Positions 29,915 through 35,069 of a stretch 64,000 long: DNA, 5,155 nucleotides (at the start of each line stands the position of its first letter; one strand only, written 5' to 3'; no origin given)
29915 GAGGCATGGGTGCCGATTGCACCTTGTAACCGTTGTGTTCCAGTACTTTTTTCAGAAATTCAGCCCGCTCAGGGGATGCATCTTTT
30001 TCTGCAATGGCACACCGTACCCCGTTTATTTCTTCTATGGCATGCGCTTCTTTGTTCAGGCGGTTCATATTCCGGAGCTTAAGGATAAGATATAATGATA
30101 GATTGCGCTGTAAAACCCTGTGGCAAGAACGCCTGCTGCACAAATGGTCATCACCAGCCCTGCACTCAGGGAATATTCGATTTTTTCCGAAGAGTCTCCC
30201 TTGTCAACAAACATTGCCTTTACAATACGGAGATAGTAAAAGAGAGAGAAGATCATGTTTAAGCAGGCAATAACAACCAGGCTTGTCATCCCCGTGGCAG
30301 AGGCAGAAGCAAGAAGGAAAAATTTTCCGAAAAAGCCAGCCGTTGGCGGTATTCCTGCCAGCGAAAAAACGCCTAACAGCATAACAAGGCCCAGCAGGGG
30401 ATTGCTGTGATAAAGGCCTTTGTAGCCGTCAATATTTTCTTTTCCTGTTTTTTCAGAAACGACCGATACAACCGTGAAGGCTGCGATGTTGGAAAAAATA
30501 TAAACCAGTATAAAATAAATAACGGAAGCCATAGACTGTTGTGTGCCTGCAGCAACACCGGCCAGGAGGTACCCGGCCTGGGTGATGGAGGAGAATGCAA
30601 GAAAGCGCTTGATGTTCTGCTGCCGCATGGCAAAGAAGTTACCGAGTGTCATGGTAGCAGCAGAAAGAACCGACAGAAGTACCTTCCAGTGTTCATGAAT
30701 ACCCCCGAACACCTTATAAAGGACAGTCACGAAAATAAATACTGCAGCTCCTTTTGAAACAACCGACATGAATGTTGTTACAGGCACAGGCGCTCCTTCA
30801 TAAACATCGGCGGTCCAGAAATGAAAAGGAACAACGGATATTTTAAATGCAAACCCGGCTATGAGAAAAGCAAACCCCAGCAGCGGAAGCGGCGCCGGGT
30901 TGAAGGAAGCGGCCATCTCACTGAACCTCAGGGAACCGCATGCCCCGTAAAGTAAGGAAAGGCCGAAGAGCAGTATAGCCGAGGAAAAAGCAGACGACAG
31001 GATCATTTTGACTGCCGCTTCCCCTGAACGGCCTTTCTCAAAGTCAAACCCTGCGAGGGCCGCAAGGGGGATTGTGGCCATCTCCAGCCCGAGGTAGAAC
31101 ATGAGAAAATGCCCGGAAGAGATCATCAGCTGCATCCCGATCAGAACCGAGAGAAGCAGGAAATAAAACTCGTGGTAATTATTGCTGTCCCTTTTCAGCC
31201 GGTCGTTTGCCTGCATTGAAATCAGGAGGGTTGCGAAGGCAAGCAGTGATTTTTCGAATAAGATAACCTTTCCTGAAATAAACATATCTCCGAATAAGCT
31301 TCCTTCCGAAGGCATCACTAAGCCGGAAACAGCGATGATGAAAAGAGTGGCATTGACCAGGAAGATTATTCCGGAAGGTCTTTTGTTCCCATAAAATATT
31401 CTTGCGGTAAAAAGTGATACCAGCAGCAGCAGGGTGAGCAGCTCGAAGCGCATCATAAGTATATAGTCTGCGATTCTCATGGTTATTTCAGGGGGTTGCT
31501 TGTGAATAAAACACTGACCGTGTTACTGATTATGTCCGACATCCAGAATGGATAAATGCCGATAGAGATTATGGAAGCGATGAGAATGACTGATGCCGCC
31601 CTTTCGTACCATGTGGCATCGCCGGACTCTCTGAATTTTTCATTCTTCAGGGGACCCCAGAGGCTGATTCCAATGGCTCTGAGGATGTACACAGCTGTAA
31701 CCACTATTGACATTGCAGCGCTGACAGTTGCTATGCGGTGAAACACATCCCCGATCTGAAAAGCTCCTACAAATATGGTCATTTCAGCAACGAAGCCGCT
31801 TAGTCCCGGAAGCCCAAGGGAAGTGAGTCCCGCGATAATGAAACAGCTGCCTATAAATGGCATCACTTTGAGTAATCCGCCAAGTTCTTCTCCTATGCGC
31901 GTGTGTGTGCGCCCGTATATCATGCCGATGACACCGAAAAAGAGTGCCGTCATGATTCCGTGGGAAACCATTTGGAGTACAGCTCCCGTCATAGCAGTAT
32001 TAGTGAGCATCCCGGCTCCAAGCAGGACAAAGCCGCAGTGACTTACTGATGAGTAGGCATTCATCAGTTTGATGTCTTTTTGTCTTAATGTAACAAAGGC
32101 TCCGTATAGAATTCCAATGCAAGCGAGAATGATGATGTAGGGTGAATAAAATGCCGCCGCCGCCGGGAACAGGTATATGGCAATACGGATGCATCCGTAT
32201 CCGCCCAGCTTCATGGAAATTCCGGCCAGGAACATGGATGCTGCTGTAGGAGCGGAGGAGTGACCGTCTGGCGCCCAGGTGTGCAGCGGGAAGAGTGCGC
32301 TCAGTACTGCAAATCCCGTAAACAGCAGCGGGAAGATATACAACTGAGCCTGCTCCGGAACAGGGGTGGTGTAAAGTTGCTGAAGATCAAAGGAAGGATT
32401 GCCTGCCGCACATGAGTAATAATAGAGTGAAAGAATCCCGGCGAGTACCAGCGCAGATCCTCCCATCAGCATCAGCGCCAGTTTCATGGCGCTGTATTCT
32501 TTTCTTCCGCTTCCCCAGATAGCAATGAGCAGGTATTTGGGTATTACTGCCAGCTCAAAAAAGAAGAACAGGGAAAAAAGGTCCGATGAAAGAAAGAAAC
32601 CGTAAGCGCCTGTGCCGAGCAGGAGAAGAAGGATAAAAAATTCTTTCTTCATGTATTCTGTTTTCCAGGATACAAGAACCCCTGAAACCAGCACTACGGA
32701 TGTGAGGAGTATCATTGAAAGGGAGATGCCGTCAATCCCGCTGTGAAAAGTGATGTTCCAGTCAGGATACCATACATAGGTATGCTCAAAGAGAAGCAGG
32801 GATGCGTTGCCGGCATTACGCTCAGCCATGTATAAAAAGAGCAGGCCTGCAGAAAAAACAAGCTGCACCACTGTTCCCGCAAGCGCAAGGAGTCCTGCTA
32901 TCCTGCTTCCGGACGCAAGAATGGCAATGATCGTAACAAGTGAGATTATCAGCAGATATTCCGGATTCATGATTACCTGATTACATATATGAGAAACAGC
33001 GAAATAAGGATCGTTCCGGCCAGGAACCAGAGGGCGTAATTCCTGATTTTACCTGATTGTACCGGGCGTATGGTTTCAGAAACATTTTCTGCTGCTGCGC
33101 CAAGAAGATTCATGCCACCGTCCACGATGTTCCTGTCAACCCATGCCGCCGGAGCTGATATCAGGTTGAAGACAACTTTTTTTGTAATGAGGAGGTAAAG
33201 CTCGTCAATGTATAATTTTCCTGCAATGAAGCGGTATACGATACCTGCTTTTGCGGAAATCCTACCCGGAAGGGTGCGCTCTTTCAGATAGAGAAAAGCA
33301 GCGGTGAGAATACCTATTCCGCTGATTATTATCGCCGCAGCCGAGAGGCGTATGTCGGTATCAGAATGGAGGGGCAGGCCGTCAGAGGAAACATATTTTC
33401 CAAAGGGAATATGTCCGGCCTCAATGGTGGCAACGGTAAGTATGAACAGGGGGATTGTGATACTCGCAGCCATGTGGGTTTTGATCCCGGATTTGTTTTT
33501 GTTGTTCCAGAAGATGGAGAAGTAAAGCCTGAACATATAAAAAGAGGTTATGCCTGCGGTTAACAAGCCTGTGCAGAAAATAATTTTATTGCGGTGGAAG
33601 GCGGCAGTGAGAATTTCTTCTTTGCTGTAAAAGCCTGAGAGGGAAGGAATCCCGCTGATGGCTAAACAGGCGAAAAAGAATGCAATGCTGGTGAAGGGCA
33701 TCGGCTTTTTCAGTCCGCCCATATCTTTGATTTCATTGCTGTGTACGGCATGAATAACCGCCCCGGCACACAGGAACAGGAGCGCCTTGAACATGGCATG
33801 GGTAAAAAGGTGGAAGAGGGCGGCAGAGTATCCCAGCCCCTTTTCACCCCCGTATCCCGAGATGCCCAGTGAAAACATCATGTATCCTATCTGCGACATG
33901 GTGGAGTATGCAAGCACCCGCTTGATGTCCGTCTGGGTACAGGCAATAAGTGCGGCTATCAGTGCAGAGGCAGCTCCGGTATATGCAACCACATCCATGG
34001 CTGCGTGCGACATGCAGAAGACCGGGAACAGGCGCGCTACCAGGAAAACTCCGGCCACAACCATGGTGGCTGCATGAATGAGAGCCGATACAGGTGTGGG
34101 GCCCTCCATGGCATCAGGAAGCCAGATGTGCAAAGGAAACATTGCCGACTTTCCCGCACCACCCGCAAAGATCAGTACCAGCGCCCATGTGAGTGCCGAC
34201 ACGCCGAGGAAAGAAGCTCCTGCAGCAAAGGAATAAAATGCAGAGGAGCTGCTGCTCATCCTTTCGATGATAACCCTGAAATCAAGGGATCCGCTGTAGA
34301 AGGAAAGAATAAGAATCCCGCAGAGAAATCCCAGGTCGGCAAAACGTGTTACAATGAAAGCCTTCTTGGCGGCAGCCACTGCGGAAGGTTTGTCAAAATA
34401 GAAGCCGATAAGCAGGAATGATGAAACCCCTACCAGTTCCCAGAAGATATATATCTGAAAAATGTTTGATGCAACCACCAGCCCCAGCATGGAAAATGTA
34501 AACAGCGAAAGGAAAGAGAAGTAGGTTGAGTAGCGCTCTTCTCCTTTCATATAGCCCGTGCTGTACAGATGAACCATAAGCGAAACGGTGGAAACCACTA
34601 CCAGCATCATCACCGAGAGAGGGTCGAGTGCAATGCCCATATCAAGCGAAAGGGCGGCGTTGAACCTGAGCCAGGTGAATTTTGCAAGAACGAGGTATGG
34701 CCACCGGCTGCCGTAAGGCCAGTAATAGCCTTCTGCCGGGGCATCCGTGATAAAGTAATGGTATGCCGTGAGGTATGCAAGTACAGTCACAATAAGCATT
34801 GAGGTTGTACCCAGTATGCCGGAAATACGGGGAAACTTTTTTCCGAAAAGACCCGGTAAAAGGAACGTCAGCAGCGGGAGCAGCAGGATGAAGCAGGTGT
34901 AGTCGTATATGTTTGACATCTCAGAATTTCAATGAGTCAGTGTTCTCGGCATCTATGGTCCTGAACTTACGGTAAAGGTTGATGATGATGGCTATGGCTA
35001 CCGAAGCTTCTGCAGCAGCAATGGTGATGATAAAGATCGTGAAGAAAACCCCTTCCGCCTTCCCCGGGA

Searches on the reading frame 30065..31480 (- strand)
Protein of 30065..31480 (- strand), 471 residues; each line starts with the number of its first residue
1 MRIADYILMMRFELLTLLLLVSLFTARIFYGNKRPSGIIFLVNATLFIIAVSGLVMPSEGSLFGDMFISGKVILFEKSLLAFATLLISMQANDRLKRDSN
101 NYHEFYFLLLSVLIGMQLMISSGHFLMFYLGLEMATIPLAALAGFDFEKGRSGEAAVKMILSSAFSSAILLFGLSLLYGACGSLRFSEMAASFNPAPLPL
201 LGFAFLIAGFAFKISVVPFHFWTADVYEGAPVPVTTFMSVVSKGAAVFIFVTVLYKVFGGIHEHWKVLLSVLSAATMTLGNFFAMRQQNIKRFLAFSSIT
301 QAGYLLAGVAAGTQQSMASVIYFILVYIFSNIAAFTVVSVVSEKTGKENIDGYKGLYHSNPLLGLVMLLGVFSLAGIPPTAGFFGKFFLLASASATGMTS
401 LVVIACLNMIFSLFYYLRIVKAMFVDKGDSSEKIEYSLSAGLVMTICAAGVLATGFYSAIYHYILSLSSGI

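Call 61: search_protein_families(library=pfam, proteins=[window:30065-31480:-], max_evalue=0.00001)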
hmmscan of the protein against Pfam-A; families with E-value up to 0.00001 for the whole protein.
window:30065-31480:- (471 aa): 1 family
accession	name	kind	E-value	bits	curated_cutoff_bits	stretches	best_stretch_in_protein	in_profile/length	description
PF00361.26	Proton_antipo_M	-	5.4e-70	236.4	21.5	1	122-409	1-291/294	NADH:quinone oxidoreductase/Mrp antiporter, TM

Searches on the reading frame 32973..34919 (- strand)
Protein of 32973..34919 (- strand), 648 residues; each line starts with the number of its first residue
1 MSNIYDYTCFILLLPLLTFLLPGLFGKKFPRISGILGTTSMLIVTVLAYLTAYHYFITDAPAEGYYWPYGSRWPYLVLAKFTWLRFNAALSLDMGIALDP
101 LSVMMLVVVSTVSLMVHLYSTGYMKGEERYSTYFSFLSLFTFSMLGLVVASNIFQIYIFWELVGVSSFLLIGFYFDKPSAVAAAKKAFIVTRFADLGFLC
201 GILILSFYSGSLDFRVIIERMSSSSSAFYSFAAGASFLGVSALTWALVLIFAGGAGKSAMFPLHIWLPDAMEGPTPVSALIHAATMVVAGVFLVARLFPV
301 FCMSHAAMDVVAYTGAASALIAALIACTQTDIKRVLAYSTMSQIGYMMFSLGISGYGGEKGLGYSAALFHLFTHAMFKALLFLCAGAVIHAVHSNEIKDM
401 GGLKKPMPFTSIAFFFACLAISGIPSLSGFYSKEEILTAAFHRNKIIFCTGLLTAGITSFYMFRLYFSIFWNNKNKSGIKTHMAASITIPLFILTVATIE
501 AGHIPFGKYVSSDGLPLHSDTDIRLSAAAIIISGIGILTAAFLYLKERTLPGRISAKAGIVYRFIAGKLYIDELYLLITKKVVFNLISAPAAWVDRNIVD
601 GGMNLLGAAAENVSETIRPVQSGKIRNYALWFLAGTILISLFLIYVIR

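Call 61: search_protein_families(library=pfam, proteins=[window:32973-34919:-], max_evalue=0.00001)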
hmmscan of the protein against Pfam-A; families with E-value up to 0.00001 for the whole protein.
window:32973-34919:- (648 aa): 2 families
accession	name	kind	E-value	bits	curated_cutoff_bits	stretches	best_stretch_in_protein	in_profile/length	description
PF00361.26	Proton_antipo_M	-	4.5e-79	266.1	21.5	1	150-457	1-293/294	NADH:quinone oxidoreductase/Mrp antiporter, TM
PF00662.26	Proton_antipo_N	-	4.9e-19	68.4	24.5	1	83-134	1-51/51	NADH-Ubiquinone oxidoreductase (complex I), chain 5 N-terminus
